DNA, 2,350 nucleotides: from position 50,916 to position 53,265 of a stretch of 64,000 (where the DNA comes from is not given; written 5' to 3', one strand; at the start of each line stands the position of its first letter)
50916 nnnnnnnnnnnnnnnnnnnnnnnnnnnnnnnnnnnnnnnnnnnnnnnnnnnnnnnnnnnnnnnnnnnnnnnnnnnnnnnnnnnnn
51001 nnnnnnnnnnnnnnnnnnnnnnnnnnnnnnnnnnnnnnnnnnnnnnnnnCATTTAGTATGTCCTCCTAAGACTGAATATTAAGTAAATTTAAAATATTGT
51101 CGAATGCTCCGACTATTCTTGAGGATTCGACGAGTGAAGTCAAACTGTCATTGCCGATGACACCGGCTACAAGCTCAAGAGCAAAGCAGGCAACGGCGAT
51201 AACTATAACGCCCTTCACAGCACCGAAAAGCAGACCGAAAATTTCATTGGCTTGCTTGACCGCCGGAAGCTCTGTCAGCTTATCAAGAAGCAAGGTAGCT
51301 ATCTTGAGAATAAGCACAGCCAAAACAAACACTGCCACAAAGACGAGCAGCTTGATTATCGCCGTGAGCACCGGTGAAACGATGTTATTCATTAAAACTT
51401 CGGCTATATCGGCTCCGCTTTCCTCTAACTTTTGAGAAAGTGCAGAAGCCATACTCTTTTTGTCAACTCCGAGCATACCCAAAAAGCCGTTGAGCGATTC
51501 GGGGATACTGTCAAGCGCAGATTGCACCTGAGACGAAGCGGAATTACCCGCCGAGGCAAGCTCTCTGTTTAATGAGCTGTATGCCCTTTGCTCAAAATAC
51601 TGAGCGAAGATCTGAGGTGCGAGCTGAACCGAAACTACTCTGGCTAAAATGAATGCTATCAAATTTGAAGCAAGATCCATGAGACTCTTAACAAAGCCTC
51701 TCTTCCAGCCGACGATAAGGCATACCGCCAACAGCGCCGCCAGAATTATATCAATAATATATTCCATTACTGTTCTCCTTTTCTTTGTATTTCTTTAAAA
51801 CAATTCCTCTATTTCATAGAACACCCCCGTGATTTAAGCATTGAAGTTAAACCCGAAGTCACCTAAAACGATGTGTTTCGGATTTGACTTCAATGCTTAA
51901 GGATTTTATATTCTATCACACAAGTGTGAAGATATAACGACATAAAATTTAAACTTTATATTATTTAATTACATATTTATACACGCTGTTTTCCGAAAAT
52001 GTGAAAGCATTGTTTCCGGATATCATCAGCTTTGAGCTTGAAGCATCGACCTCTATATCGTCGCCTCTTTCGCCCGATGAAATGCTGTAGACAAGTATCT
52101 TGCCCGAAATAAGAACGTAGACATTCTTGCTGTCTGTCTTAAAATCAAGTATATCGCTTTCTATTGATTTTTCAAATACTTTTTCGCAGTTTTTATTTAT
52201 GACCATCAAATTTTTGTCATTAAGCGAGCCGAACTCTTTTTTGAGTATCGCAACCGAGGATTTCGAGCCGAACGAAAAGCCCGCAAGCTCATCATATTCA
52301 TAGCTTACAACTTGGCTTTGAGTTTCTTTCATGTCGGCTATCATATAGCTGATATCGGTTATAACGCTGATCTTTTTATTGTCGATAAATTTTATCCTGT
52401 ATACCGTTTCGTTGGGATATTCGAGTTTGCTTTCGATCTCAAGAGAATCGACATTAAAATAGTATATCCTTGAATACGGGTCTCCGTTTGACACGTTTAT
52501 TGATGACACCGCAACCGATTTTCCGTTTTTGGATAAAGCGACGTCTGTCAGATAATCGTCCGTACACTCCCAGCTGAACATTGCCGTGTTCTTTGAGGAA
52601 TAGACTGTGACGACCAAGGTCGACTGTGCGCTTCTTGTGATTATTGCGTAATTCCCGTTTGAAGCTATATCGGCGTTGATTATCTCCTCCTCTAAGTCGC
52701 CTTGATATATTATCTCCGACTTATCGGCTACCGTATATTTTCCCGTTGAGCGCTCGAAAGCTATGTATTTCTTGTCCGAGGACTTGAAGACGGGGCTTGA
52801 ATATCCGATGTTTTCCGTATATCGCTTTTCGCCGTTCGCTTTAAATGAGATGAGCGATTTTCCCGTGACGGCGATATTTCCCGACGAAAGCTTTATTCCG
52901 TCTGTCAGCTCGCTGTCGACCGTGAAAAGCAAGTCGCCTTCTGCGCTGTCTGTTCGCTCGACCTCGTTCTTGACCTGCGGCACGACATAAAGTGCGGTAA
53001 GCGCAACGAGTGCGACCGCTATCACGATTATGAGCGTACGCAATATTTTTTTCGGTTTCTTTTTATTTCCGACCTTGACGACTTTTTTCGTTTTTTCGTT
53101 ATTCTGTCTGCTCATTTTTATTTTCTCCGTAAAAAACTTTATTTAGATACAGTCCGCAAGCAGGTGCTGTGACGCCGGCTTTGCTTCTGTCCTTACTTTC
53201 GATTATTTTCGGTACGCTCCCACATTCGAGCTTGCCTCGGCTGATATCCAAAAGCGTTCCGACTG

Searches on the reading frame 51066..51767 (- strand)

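Call 21: search_protein_families(library=pfam, proteins=[window:51066-51767:-], max_evalue=0.001)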
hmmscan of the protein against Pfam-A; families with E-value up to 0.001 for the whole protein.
window:51066-51767:- (233 aa): 1 family
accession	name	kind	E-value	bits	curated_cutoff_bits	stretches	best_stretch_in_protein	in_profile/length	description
PF02674.22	Colicin_V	-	2e-20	73.7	29.3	2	135-225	56-142/144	Colicin V production protein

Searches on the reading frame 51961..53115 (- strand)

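Call 85: search_protein_families(library=pfam, proteins=[window:51961-53115:-], max_evalue=0.0001)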
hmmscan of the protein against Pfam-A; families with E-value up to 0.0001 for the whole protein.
window:51961-53115:- (384 aa): 1 family
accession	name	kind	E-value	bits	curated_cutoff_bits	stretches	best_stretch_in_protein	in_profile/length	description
PF18975.6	DUF5711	-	2.3e-30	106.5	26.3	1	74-373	25-333/344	Family of unknown function (DUF5711)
